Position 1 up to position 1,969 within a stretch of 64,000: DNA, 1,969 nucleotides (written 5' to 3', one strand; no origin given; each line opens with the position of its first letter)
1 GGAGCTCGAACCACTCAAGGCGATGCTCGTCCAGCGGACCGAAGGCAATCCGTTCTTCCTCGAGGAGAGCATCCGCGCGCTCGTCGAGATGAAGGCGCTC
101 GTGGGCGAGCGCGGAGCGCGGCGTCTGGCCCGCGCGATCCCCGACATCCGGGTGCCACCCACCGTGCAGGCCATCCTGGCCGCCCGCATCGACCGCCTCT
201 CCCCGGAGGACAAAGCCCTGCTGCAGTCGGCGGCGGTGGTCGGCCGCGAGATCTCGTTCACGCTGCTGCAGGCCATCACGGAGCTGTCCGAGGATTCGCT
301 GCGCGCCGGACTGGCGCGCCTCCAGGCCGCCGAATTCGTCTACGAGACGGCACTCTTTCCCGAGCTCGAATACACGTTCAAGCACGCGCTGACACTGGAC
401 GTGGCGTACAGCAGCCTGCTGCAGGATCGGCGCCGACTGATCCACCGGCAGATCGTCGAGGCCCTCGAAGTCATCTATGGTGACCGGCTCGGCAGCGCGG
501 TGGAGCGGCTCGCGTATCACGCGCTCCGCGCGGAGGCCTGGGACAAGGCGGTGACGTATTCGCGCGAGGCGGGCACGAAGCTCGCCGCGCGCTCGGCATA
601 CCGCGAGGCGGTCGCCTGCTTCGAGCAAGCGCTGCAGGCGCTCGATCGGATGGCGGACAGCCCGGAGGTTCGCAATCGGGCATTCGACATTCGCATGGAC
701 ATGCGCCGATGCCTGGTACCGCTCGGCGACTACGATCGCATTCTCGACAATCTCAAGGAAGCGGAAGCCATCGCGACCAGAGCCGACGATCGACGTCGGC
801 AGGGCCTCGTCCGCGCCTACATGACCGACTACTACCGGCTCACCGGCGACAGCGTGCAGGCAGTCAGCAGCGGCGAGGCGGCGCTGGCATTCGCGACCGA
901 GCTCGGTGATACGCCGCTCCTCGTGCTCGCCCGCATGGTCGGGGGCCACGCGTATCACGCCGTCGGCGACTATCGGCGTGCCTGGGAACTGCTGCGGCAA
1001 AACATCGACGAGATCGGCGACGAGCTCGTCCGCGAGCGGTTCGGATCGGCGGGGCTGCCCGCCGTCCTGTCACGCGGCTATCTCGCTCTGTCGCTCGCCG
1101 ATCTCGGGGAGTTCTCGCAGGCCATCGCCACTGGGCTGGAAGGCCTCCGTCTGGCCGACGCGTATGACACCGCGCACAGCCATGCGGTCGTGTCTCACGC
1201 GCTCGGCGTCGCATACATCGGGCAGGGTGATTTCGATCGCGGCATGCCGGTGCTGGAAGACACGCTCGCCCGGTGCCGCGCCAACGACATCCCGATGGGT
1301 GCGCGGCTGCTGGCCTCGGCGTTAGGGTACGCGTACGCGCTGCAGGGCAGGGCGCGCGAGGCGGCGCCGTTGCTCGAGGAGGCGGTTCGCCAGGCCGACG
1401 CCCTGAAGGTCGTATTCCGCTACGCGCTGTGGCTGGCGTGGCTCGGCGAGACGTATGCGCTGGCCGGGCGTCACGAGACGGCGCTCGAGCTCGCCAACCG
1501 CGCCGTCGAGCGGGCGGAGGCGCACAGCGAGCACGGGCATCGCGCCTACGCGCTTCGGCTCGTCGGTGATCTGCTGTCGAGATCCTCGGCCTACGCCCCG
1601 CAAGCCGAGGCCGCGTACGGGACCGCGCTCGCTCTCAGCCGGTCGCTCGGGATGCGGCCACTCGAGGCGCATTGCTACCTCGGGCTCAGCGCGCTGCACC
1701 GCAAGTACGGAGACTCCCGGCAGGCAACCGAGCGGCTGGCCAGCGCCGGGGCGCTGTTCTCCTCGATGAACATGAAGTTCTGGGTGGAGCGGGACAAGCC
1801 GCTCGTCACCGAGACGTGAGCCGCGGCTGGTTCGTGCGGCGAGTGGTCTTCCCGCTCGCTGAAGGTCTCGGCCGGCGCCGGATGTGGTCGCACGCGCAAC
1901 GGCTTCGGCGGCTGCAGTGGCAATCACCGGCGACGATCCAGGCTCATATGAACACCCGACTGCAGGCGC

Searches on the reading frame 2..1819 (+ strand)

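Call 67: search_protein_families(library=pfam, proteins=[window:2-1819:+], max_evalue=0.00001)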
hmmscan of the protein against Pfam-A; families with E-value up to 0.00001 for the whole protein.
window:2-1819:+ (605 aa): 2 families
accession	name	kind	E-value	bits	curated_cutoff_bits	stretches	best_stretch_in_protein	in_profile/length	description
PF13424.12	TPR_12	-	1.8e-16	60.6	30.1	0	479-547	6-76/77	Tetratricopeptide repeat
PF00515.34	TPR_1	-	3.7e-06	27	27.8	0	478-505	4-31/34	Tetratricopeptide repeat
